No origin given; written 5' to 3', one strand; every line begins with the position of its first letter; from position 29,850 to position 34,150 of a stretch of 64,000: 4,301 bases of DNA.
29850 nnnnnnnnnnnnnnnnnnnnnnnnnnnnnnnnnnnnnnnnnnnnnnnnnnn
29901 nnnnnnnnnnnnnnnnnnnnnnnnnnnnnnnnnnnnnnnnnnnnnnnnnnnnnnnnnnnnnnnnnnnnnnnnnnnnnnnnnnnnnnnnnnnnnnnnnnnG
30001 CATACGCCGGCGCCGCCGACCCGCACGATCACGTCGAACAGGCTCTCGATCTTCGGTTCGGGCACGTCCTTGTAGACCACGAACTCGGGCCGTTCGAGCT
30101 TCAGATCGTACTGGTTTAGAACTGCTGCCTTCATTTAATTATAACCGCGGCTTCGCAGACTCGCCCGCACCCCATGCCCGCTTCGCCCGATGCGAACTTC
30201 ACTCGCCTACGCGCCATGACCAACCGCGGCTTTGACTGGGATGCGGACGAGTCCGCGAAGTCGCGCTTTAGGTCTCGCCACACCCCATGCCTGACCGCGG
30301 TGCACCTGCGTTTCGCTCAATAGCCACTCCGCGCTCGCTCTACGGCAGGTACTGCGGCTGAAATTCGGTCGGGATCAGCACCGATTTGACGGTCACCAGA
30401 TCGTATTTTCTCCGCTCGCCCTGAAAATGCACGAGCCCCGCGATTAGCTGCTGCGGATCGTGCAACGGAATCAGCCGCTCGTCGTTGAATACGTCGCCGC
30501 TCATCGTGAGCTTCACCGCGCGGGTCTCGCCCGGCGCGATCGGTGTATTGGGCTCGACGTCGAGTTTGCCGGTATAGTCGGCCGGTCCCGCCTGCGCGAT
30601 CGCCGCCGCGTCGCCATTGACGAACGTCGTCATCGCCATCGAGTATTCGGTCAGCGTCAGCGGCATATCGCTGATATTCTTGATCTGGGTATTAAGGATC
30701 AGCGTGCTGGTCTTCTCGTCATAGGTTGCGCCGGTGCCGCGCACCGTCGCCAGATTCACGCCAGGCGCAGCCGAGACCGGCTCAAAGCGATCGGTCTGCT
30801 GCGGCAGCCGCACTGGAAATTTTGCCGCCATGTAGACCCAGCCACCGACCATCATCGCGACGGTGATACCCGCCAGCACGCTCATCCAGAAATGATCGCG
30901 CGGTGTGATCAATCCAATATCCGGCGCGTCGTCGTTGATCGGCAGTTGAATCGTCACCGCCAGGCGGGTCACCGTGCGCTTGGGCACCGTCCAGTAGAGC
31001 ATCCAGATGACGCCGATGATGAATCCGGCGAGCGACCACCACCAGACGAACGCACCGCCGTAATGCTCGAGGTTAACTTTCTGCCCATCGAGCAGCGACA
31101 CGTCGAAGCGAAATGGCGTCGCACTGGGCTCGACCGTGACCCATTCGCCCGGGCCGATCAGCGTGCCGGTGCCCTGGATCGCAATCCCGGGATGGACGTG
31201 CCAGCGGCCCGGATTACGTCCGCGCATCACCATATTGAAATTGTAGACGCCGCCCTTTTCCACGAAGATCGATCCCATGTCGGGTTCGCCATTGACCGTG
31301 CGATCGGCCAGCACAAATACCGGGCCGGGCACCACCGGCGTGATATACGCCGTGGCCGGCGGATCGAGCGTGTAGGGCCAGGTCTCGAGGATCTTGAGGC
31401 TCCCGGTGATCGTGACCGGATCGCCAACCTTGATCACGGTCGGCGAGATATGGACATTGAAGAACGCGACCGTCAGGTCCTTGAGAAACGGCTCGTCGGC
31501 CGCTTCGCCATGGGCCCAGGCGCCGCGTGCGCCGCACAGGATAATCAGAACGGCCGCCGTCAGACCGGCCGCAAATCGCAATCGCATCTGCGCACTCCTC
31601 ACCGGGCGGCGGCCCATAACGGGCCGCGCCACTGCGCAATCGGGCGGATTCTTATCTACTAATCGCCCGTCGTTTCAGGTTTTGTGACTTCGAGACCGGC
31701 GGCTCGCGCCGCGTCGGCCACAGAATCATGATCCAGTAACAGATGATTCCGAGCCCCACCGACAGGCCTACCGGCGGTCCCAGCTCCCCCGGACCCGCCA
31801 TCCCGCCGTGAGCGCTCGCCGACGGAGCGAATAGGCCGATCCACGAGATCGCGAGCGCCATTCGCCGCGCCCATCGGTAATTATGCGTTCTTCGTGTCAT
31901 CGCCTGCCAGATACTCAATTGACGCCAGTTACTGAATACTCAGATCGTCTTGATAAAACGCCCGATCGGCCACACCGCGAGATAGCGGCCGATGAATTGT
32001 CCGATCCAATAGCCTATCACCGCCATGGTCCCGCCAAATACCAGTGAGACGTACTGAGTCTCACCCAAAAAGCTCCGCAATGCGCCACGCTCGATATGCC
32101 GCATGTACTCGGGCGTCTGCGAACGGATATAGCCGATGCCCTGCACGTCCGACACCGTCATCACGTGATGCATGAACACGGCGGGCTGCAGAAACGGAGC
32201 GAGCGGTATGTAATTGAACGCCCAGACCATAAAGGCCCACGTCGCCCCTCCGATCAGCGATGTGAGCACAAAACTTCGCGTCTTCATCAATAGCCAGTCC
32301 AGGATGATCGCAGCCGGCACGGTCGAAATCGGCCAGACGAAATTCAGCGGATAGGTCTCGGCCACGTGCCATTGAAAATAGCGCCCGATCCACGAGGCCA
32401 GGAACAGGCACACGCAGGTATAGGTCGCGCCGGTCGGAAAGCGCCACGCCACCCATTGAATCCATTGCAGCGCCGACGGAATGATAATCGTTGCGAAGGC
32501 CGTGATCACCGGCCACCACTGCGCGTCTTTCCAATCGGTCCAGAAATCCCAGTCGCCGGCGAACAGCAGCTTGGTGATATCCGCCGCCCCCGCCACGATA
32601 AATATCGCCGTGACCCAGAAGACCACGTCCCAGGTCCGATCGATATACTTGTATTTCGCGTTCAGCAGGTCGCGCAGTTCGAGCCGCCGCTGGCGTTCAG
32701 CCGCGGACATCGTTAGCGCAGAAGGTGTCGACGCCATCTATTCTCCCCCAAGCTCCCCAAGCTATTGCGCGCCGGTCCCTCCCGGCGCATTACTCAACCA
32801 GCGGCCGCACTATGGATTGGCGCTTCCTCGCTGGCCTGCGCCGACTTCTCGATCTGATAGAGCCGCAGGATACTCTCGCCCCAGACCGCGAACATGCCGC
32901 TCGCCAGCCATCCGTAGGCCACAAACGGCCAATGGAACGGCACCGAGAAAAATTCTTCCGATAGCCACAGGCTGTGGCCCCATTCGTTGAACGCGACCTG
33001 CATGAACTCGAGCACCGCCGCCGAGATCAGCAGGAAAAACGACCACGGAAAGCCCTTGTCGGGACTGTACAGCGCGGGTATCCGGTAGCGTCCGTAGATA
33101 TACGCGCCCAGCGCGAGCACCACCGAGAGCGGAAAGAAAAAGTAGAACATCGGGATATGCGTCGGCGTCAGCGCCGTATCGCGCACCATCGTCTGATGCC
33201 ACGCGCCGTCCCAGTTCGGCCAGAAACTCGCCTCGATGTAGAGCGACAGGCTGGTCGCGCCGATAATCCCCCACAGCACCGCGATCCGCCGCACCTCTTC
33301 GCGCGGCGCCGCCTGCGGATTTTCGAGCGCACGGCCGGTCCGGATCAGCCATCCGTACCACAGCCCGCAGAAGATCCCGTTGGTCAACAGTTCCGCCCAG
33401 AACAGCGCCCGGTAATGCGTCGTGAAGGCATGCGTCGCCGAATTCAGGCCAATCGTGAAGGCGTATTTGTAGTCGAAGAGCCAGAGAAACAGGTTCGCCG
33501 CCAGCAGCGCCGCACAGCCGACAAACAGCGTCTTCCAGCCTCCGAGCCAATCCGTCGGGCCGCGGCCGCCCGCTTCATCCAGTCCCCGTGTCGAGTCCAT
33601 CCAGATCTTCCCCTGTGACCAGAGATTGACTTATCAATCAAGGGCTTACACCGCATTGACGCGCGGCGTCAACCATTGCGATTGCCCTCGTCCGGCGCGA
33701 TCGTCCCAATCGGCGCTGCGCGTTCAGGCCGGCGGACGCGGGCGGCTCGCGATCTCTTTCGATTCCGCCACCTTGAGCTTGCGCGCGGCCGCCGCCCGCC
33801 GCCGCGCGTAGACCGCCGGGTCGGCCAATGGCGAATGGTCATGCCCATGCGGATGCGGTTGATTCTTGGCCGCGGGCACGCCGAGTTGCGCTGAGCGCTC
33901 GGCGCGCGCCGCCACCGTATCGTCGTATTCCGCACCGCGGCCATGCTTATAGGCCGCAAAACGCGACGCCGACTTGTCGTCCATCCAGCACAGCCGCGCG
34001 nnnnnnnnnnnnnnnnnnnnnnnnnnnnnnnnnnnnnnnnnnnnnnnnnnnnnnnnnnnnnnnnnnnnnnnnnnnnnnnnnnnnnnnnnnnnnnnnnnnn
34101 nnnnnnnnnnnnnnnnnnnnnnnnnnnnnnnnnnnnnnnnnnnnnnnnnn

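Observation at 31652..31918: Extra small membrane ORF inserted between pmoA and pmoB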

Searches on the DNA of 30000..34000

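Call 58: search_rna_families(source=window, start=30000, end=34000, threshold=evalue, max_evalue=1)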
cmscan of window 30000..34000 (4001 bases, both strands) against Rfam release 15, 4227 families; matches with E-value up to 1: 1.
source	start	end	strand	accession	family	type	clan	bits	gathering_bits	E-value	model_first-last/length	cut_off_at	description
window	30771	30805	+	RF01333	CRISPR-DR20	Gene; CRISPR;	-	20.3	42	0.93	1-36/36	no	CRISPR RNA direct repeat element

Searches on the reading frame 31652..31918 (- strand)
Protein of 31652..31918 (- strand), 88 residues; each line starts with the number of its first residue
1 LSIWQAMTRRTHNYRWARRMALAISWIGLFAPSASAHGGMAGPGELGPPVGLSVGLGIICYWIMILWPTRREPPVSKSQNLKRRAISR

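Call 4: search_protein_families(library=pfam, proteins=[window:31652-31918:-], max_evalue=0.01)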
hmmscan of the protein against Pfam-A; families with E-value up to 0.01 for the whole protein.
window:31652-31918:- (88 aa): 0 families

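Call 5: find_homologous_proteins(query=window:31655-31900:-, max_evalue=10)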
Query seq(82 aa) (82 aa): 3 proteins with E <= 10 among 5 candidates.
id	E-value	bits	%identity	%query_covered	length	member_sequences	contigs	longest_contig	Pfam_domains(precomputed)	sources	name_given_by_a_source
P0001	3.6e-49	182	100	100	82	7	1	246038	-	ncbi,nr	ncbi:MAG: hypothetical protein IVW56_00815 [Candidatus Binataceae bacterium]|nr:hypothetical protein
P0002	6.0e-27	111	68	95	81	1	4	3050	-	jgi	jgi:hypothetical protein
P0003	5.9e-14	69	46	84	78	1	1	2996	-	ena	-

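Call 16: find_homologous_proteins(query=A1, max_evalue=1)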
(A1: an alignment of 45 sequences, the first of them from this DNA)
Query A1 (45 sequences) (82 aa, profile of the alignment): 295 proteins with E <= 1 among 4363 candidates; the best 120 are listed.
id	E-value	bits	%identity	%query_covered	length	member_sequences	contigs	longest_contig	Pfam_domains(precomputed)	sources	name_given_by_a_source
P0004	2.1e-40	155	53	66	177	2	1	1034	-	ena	-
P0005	2.2e-39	152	51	66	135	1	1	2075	-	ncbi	-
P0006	3.6e-39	151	62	48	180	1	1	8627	-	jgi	jgi:hypothetical protein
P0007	4.2e-39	151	62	48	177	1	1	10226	-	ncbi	-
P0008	9.1e-39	150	49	66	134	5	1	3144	-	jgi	-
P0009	3.8e-38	148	51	66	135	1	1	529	-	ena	-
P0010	5.9e-38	147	54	62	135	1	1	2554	-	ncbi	-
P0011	1.0e-37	147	47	80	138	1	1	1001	-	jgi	jgi:hypothetical protein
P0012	1.2e-37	146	47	80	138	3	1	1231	-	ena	-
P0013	1.3e-37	146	44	80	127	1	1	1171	-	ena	-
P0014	1.3e-37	146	52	62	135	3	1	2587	-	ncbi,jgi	-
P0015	2.8e-37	145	51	66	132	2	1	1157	-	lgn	-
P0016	4.5e-37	145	55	66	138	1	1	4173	-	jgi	jgi:hypothetical protein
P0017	1.1e-36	143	48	66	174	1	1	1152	-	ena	-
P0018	1.3e-36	143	47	78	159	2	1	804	-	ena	-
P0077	3.8e-32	129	55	51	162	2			-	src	-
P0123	1.6e-30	123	42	82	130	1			-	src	-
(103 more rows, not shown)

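Call 26: search_protein_representatives(alignment_id=A2)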
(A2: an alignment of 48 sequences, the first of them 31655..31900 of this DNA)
Query: 48 sequences, 128 profile positions. Proteins with E-value up to 0.001 (for the whole library): 99; up to 1e-10: 90; up to 1e-30: 20. The best 99 are listed.
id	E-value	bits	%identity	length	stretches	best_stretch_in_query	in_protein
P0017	6.7e-50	184.6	-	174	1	5-128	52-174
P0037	1.2e-44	167.6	-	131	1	2-128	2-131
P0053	1.3e-44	167.5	-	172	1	10-128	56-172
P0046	7.9e-44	165.0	-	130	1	1-128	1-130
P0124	4.3e-43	162.6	-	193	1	10-128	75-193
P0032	1.1e-41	158.0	-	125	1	10-128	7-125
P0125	1.5e-38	147.8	-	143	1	13-128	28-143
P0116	5.5e-38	146.1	-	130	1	1-128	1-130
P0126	3.7e-37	143.4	-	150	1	11-128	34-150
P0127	5.3e-36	139.6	-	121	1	12-128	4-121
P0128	6.1e-36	139.4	-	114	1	17-128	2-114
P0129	7.7e-36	139.1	-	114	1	18-127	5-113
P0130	9.2e-36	138.9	-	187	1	11-128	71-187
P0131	9.7e-36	138.8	-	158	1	10-94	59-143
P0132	2.5e-34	134.2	-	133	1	10-128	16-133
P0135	1.8e-33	131.5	-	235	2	7-114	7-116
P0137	8.2e-32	126.1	-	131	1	9-127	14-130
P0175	2.2e-17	79.4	-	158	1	6-79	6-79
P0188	2.1e-15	73.1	-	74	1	13-78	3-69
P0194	2.4e-13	66.4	-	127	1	11-112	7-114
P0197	6.3e-13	65.1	-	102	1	13-107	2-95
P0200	2.3e-12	63.2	-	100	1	12-85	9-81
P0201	2.7e-12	63.0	-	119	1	9-77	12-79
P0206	4.5e-11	59.1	-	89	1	12-93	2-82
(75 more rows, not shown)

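Call 28: find_encoding_contigs(protein=P0194, flank=5000, max_places=3)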
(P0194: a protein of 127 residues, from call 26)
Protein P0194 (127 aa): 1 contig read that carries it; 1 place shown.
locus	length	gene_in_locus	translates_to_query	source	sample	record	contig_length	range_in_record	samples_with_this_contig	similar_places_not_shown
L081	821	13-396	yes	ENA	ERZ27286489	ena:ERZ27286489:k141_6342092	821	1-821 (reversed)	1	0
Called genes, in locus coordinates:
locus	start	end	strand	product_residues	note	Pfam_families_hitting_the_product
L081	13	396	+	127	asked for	-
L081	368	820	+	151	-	?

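Call 30: find_encoding_contigs(protein=P0188, flank=6000, max_places=3)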
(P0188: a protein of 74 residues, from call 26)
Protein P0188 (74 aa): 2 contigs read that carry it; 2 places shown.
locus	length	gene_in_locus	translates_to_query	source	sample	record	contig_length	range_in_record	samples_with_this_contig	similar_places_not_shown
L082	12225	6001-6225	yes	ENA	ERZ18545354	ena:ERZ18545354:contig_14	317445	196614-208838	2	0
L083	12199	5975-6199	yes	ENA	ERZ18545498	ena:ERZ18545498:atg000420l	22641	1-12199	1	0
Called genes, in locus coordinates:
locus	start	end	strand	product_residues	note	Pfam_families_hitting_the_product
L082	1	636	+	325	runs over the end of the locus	PF00005:ABC_tran, PF13304:AAA_21 (faint)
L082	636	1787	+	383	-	PF12679:ABC2_membrane_2, PF12698:ABC2_membrane_3, PF01061:ABC2_membrane, PF12730:ABC2_membrane_4 (weak)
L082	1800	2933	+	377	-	PF12679:ABC2_membrane_2, PF12698:ABC2_membrane_3, PF01061:ABC2_membrane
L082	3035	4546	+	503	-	PF01425:Amidase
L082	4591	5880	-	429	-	PF02127:Peptidase_M18, PF05343:Peptidase_M42 (faint)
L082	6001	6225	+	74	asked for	-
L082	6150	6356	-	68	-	-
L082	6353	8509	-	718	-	PF00378:ECH_1, PF16113:ECH_2, PF02737:3HCDH_N, PF00725:3HCDH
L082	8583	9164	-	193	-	PF00484:Pro_CA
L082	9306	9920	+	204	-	PF02798:GST_N, PF13417:GST_N_3, PF13409:GST_N_2, PF00043:GST_C, PF14497:GST_C_3 (weak), PF13410:GST_C_2 (weak)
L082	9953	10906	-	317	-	PF00561:Abhydrolase_1, PF12146:Hydrolase_4 (weak), PF12697:Abhydrolase_6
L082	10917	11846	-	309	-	PF05721:PhyH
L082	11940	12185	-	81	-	PF16277:DUF4926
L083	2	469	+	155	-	?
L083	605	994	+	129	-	-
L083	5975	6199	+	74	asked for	-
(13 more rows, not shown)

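Call 31: find_encoding_contigs(protein=P0197, flank=6000, max_places=3)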
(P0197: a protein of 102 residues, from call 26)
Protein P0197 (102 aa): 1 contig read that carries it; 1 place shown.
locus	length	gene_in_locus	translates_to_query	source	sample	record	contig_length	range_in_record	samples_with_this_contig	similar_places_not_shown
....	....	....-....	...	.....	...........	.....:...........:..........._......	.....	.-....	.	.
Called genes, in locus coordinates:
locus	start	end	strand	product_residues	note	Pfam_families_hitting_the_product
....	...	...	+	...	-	-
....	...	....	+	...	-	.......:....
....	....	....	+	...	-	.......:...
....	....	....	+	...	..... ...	-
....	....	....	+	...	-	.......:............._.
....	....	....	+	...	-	-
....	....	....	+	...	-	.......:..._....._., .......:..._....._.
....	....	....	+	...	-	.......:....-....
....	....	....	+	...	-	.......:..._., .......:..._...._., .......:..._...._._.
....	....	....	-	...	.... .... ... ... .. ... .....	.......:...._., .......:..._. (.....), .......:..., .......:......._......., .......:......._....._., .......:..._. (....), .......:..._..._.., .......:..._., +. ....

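Call 56: search_solved_structures(query=A2, max_evalue=10, show_alignments=3)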
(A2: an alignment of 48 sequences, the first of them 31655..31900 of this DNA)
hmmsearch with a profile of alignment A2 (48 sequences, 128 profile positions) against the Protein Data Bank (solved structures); distinct sequences matched with E-value up to 10: 0.

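Call 57: search_protein_families(library=ncbifam, proteins=[window:31655-31900:-, P0200, P0137], max_evalue=10)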
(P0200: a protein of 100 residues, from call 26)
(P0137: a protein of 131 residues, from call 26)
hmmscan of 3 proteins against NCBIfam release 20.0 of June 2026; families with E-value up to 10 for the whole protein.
window:31655-31900:- (82 aa): 0 families

P0200 (100 aa): 2 families
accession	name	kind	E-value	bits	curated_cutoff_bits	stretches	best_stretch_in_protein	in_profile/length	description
NF006184.0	PRK08319.1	equivalog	0.078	12.5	180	1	16-60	87-130/224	energy-coupling factor ABC transporter permease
NF041599.1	reg_PtrA_PA2808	domain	0.14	12.1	31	1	17-36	6-25/46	co-regulatory protein PtrA N-terminal domain-containing protein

P0137 (131 aa): 0 families

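Call 62: find_encoding_contigs(protein=P0201, flank=5000, max_places=2)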
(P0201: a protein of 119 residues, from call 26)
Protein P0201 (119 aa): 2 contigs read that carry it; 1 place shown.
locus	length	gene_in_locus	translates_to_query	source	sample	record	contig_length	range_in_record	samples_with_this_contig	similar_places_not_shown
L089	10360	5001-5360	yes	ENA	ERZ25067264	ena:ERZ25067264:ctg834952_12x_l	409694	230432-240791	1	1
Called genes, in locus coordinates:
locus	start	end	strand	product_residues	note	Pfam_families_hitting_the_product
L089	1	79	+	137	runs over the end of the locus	PF03928:HbpS-like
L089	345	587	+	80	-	-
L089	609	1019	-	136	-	PF04199:Cyclase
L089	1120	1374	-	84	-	-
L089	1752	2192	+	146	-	PF13565:HTH_32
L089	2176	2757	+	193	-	PF13358:DDE_3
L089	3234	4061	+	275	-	PF04896:AmoC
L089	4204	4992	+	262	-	PF02461:AMO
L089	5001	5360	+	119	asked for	-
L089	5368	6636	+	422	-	PF04744:Monooxygenase_B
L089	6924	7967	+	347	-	PF08240:ADH_N, PF00107:ADH_zinc_N, PF13602:ADH_zinc_N_2 (weak)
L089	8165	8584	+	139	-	-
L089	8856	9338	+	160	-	-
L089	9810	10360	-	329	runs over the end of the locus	PF12801:Fer4_5, PF27538:NosR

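Call 63: find_encoding_contigs(protein=P0206, flank=5000, max_places=2)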
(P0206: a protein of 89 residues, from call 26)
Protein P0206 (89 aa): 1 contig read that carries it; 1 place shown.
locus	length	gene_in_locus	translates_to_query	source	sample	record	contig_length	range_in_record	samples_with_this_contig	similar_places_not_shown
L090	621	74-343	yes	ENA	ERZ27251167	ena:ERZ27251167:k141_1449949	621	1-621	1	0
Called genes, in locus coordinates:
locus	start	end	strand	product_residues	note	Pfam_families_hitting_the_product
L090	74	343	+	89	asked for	-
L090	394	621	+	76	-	?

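Call 64: find_encoding_contigs(protein=P0175, flank=5000, max_places=2)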
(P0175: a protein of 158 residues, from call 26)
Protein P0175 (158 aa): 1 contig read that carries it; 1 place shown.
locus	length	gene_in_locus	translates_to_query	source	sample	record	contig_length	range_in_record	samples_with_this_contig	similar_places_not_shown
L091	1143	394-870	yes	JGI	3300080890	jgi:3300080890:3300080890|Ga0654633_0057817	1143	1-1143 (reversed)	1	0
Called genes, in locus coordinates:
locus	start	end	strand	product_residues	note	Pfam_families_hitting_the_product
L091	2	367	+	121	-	?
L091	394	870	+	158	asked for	-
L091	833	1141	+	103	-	?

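Call 73: predict_structure(alignment_id=A2)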
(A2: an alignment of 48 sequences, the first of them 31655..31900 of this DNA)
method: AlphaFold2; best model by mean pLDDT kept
length: 82 residues; sequences in the alignment: 48
mean_pLDDT: 67.3   pTM: 0.36
mean pLDDT of the five models: 67.3, 66.0, 66.1, 63.1, 62.3
residues with pLDDT >= 90: 0; 70-90: 34; 50-70: 47; < 50: 1
segments of 3 or more residues with pLDDT < 50: none
pLDDT, mean of each block of 10 residues (from residue 1): 63 78 64 58 70 82 68 58 54
secondary structure, 60 per line:
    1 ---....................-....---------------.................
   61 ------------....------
elements in order: H4-23 H25-28 H44-60 H73-76

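Call 83: find_encoding_contigs(protein=P0135, flank=4000, max_places=3)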
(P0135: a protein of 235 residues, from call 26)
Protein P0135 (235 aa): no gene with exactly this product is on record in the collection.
